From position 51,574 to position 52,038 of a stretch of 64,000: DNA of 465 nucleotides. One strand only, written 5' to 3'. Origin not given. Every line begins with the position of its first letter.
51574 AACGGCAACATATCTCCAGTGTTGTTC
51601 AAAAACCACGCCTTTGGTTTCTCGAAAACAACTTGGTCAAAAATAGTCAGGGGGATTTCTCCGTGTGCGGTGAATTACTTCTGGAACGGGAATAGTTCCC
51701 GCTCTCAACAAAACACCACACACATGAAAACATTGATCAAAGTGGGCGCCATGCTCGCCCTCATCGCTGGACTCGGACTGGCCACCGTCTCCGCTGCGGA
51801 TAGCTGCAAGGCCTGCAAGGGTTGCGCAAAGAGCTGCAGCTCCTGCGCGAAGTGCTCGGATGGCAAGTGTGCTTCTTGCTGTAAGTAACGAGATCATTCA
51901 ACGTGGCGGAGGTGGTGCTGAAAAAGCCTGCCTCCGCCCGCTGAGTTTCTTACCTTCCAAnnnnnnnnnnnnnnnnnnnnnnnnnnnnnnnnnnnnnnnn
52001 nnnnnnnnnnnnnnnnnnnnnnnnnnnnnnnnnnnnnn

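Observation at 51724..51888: Periplasmic metallothionein-like micro-protein (9 Cys and 6 Lys in about 30 residues)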

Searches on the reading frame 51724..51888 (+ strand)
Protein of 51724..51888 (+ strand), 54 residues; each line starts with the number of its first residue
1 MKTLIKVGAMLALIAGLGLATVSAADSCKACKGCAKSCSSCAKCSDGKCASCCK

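Call 3: search_protein_families(library=pfam, proteins=[window:51724-51888:+], max_evalue=0.1)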
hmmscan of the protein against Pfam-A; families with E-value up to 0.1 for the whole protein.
window:51724-51888:+ (54 aa): 0 families

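Call 4: search_protein_families(library=ncbifam, proteins=[window:51724-51888:+], max_evalue=0.1)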
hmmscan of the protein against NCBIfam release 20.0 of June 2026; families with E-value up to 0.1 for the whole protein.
window:51724-51888:+ (54 aa): 0 families

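Call 5: find_encoding_contigs(protein=window:51724-51888:+, flank=6000, max_places=10)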
Protein window:51724-51888:+ (54 aa): no gene with exactly this product is on record in the collection.

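Call 6: find_homologous_proteins(query=window:51724-51885:+, max_evalue=1)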
Query window:51724-51885:+ (54 aa): 14 proteins with E <= 1 among 14 candidates.
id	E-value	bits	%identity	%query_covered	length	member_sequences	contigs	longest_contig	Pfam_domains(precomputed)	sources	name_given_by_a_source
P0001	2.3e-21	92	94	100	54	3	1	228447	-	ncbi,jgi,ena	jgi:hypothetical protein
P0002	1.1e-20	90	94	100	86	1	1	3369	-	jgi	jgi:hypothetical protein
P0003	1.6e-20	89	93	100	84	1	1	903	-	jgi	-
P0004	1.8e-17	80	84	100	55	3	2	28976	-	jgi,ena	jgi:predicted secreted protein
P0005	1.4e-16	77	82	100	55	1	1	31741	-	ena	-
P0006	3.2e-16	76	78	100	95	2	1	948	-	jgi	-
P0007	6.6e-16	75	80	100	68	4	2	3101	-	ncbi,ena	-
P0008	1.1e-14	71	76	100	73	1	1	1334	-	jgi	jgi:hypothetical protein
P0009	3.6e-12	63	74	100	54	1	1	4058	-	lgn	-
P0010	4.9e-11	60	67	87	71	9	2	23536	-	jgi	jgi:hypothetical protein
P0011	5.8e-11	59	69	89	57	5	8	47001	-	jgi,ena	jgi:hypothetical protein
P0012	1.3e-10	58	67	89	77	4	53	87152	-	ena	-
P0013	2.0e-10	58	72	100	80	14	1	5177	-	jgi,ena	-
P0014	1.5e-3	36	62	87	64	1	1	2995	-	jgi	-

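Call 8: find_encoding_contigs(protein=P0001, flank=8000, max_places=4)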
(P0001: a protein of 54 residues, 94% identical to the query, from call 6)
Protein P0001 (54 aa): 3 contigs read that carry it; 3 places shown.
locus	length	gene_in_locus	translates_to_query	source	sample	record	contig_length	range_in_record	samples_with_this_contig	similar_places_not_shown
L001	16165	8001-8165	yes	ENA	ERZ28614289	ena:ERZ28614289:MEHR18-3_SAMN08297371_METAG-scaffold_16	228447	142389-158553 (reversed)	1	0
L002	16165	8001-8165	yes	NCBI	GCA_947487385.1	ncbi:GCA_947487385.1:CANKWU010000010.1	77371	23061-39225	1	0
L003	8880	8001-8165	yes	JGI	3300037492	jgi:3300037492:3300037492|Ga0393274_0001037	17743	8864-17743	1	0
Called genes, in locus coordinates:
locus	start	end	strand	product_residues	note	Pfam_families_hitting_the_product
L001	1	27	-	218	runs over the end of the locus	PF09347:DUF1989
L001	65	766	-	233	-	PF09347:DUF1989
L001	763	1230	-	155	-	PF08753:NikR_C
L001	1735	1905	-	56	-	-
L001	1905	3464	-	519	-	PF00916:Sulfate_transp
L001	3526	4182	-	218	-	PF00484:Pro_CA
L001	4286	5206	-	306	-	-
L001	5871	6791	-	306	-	-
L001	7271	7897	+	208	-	-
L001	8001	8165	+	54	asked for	-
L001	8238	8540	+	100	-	-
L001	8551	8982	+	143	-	-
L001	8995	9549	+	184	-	PF07638:Sigma70_ECF (faint), PF04542:Sigma70_r2, PF08281:Sigma70_r4_2, PF04545:Sigma70_r4 (weak)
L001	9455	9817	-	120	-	-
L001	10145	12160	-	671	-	PF00122:E1-E2_ATPase, PF00702:Hydrolase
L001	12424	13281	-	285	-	-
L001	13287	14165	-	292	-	-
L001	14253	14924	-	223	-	PF07963:N_methyl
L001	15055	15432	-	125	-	-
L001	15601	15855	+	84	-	PF04945:YHS (weak)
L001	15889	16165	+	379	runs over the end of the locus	PF02073:Peptidase_M29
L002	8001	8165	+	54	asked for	-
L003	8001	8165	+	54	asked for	-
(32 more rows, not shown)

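Call 9: find_encoding_contigs(protein=P0012, flank=8000, max_places=4)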
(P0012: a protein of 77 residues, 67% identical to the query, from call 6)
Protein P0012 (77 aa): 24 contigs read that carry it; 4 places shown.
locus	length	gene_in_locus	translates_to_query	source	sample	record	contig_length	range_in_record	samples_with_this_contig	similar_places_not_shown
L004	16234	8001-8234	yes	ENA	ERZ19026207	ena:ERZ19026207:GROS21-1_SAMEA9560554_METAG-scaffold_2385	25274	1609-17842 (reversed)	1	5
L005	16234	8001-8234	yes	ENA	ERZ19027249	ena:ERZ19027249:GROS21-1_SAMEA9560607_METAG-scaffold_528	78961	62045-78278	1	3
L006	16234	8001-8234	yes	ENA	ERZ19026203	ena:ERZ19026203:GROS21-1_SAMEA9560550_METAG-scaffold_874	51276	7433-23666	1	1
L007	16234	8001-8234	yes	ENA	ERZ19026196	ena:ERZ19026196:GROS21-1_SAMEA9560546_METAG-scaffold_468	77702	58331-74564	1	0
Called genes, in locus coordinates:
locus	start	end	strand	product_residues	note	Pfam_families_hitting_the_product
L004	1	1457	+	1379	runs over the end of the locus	PF13271:DUF4062, PF24105:Beta-prop_CAF1B_HIR1, PF00400:WD40, PF13570:Beta-prop_ACSF4, PF23381:Beta-prop_IFT122_1st, PF24807:WD40_CDC20-Fz, PF24814:WD40_Prp19, PF24817:WD40_WDHD1_1st, +149 more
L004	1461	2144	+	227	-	-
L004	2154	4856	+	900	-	-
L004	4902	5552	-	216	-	-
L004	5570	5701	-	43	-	-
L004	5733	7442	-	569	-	PF02254:TrkA_N, PF02026:RyR (weak)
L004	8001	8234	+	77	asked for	-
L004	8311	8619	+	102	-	-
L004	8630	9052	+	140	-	-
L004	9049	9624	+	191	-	PF07638:Sigma70_ECF (weak), PF04542:Sigma70_r2, PF08281:Sigma70_r4_2, PF04545:Sigma70_r4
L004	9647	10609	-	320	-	-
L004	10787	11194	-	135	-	-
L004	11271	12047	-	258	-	PF00072:Response_reg, PF04397:LytTR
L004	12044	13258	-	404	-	PF06580:His_kinase, PF02518:HATPase_c (weak)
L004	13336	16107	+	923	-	PF07732:Cu-oxidase_3 (faint), PF07731:Cu-oxidase_2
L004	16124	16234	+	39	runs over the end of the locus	-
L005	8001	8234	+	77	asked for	-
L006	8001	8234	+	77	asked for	-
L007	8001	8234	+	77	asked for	-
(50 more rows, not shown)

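Call 10: find_encoding_contigs(protein=P0011, flank=8000, max_places=4)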
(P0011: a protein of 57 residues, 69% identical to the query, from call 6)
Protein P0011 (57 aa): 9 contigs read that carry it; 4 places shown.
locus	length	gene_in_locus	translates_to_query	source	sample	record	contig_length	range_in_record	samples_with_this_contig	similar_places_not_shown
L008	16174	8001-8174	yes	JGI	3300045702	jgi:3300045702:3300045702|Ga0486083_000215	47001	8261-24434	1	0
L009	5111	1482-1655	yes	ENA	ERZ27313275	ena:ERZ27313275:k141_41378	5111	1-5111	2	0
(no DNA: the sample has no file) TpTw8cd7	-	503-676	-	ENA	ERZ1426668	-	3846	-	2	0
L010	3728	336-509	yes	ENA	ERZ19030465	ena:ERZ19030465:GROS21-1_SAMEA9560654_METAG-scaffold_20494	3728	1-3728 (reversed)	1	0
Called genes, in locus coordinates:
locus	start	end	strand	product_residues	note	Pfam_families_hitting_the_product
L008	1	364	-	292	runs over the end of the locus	PF14237:GYF_2, PF04893:Yip1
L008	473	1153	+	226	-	PF00005:ABC_tran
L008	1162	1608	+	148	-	PF13279:4HBT_2, PF03061:4HBT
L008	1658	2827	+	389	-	PF13439:Glyco_transf_4, PF13579:Glyco_trans_4_4, PF20706:GT4-conflict, PF00534:Glycos_transf_1, PF13692:Glyco_trans_1_4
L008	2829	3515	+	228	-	-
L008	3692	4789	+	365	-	PF02481:DNA_processg_A, PF18306:LDcluster4 (weak), PF17782:WHD_DprA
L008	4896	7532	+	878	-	PF01751:Toprim, PF01131:Topoisom_bac, PF13342:Toprim_Crpt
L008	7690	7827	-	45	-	PF12669:FeoB_associated (weak)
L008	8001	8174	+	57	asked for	-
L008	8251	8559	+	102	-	-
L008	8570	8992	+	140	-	-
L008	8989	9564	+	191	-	PF07638:Sigma70_ECF (weak), PF04542:Sigma70_r2, PF08281:Sigma70_r4_2, PF04545:Sigma70_r4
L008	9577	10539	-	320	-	-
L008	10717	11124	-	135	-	-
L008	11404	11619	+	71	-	PF04945:YHS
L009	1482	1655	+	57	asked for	-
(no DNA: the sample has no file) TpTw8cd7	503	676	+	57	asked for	-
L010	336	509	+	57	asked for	-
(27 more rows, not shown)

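Call 44: search_protein_representatives(alignment_id=A5)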
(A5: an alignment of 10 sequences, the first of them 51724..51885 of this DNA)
Query: 10 sequences, 55 profile positions. Proteins with E-value up to 0.001 (for the whole library): 14; up to 1e-10: 8; up to 1e-30: 0. The best 14 are listed.
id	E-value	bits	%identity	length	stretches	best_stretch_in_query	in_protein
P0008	5.3e-23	97.0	-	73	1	1-55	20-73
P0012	2.9e-22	94.7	-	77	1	1-55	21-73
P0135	4.2e-21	91.0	-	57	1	1-55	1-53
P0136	3.3e-18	81.7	-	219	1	1-55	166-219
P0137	1.0e-17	80.1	-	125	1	2-55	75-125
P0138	1.0e-16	76.9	-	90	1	2-55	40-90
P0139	2.4e-14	69.3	-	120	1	1-46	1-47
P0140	2.8e-12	62.7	-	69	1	1-55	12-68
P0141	1.5e-06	44.4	-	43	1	1-26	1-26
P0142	2.7e-05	40.3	-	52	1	1-55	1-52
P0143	2.8e-05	40.3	-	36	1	4-36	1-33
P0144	5.0e-05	39.5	-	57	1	1-54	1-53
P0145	9.7e-05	38.6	-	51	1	1-55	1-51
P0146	4.8e-04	36.4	-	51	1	15-55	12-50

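Call 46: find_encoding_contigs(protein=P0142, flank=6000, max_places=4)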
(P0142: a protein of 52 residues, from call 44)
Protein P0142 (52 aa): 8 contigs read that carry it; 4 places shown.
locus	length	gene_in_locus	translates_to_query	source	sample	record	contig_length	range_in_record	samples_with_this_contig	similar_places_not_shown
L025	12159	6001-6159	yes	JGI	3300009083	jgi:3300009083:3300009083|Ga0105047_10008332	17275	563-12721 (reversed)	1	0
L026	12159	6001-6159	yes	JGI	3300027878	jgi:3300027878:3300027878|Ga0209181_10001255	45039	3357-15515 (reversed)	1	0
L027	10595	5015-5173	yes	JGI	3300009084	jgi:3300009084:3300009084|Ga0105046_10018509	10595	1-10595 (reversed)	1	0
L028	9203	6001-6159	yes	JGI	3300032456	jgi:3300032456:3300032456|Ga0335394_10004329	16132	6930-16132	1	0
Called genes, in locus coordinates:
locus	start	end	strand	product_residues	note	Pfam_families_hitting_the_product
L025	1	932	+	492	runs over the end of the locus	PF02696:SelO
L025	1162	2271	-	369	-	PF01636:APH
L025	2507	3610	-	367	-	PF00027:cNMP_binding, PF00512:HisKA, PF02518:HATPase_c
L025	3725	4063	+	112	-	-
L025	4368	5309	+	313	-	PF01738:DLH (weak), PF00561:Abhydrolase_1 (weak), PF12146:Hydrolase_4 (faint), PF00326:Peptidase_S9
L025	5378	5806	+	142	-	-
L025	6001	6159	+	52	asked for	-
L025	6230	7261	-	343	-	PF01261:AP_endonuc_2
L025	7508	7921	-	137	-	PF02823:ATP-synt_DE_N, PF00401:ATP-synt_DE (weak)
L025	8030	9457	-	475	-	PF02874:ATP-synt_ab_N, PF00006:ATP-synt_ab, PF22919:ATP-synt_VA_C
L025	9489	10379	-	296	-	PF00231:ATP-synt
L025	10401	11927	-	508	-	PF02874:ATP-synt_ab_N, PF00006:ATP-synt_ab, PF00306:ATP-synt_ab_C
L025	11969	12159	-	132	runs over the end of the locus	PF00213:OSCP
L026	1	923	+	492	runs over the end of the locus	PF02696:SelO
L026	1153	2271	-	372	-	PF01636:APH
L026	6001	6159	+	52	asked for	-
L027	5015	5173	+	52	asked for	-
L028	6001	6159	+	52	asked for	-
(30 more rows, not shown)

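Call 47: find_encoding_contigs(protein=P0145, flank=6000, max_places=4)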
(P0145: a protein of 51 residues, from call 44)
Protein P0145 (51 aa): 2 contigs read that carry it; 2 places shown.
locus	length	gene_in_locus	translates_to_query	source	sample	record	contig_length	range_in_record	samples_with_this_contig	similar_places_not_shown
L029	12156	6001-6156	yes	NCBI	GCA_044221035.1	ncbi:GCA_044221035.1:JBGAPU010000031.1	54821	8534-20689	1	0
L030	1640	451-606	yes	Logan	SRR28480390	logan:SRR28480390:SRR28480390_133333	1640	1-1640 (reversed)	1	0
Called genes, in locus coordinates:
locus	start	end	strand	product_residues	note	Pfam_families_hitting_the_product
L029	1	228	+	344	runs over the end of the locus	PF14237:GYF_2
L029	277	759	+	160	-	-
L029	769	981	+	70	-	PF11146:DUF2905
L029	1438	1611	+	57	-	PF11146:DUF2905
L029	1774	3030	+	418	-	PF00083:Sugar_tr, PF07690:MFS_1, PF12832:MFS_1_like (weak), PF07690:MFS_1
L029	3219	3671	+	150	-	PF00076:RRM_1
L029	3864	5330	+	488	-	PF07394:DUF1501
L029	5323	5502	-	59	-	-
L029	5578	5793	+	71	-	-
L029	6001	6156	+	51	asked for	-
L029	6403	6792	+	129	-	PF00072:Response_reg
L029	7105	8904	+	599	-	PF01558:POR, PF02776:TPP_enzyme_N (weak), PF01855:POR_N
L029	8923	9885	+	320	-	PF02775:TPP_enzyme_C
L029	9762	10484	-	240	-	-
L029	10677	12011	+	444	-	PF04055:Radical_SAM, PF11946:DUF3463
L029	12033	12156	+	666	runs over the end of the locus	PF13249:SQHop_cyclase_N, PF13243:SQHop_cyclase_C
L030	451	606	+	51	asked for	-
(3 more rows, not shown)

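Call 48: find_encoding_contigs(protein=P0146, flank=6000, max_places=4)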
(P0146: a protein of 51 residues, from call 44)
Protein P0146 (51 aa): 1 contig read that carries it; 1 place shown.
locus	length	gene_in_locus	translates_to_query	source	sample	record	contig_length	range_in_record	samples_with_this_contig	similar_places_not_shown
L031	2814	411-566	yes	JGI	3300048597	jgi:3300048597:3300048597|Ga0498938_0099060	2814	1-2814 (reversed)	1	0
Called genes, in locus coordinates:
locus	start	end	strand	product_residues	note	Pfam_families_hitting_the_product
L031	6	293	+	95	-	PF00873:ACR_tran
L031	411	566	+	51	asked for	-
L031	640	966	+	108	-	-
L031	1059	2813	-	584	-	?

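Call 49: search_protein_families(library=pfam, proteins=[L025:5378-5806:+, L025:3725-4063:+, L031:640-966:+, L031:6-293:+, L029:5578-5793:+, L029:6403-6792:+, L031:1059-2813:-], max_evalue=0.1)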
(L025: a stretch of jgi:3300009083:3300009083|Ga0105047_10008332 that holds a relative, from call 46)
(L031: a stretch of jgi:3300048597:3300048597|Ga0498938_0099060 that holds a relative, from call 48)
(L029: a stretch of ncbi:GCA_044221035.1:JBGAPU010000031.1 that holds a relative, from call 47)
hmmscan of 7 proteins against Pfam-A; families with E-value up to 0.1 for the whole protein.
L025:5378-5806:+ (142 aa): 0 families

L025:3725-4063:+ (112 aa): 0 families

L031:640-966:+ (108 aa): 3 families
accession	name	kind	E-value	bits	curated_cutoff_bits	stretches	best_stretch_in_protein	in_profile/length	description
PF24273.1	TRASH_HVO_1752_C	-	0.0029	18.2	27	1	78-93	24-39/47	HVO_1752, C-terminal TRASH domain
PF04945.19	YHS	-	0.0031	17.9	30.3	1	81-98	27-44/47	YHS domain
PF18804.6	CxC3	-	0.026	14.8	26.6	1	43-98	7-63/113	CxC3 like cysteine cluster associated with KDZ transposases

L031:6-293:+ (95 aa): 2 families
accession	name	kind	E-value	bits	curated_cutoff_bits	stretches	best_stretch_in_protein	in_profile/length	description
PF00873.25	ACR_tran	-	1.1e-14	53.6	28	1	17-87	950-1020/1021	AcrB/AcrD/AcrF family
PF13940.11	Ldr_toxin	-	0.033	14.7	27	0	61-74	14-27/35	Toxin Ldr, type I toxin-antitoxin system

L029:5578-5793:+ (71 aa): 0 families

L029:6403-6792:+ (129 aa): 1 family
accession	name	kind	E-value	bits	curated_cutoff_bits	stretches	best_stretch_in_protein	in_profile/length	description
PF00072.30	Response_reg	-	1.7e-19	70.4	30.2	1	9-121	1-110/111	Response regulator receiver domain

L031:1059-2813:- (584 aa): 4 families
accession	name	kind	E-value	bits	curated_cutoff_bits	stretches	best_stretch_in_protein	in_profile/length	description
PF00122.25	E1-E2_ATPase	-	1.2e-56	191.6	28.1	1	64-244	2-180/181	E1-E2 ATPase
PF00702.32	Hydrolase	-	4.5e-35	122.2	26.4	1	262-478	2-190/191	haloacid dehalogenase-like hydrolase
PF08282.18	Hydrolase_3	-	1.9e-08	34.8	20.9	1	462-510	206-254/255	haloacid dehalogenase-like hydrolase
PF12710.13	HAD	-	0.0019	19.1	27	1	403-475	91-188/189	haloacid dehalogenase-like hydrolase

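Call 52: search_protein_families(library=pfam, proteins=[L004:9647-10609:-, L004:10787-11194:-, L001:9455-9817:-, L001:12424-13281:-, L001:13287-14165:-], max_evalue=0.01)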
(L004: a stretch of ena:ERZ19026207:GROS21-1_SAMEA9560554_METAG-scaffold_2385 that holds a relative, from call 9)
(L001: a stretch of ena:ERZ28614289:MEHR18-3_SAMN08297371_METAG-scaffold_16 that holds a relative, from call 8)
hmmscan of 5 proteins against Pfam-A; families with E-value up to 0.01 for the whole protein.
L004:9647-10609:- (320 aa): 0 families

L004:10787-11194:- (135 aa): 0 families

L001:9455-9817:- (120 aa): 0 families

L001:12424-13281:- (285 aa): 1 family
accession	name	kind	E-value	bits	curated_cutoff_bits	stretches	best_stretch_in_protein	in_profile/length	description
PF07589.16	PEP-CTERM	-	2.4e-05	24.7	20.7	1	257-282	1-24/24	PEP-CTERM motif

L001:13287-14165:- (292 aa): 1 family
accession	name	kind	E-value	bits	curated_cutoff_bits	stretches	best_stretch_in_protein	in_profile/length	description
PF07589.16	PEP-CTERM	-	0.00026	21.4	20.7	1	258-283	1-23/24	PEP-CTERM motif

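Call 54: search_protein_families(library=ncbifam, proteins=[L031:640-966:+, L004:9647-10609:-, L004:10787-11194:-], max_evalue=0.001)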
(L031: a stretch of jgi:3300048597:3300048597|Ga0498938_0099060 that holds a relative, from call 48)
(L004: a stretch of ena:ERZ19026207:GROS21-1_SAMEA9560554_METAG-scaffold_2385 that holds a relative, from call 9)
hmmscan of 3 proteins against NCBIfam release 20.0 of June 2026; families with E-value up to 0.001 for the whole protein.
L031:640-966:+ (108 aa): 0 families

L004:9647-10609:- (320 aa): 0 families

L004:10787-11194:- (135 aa): 0 families
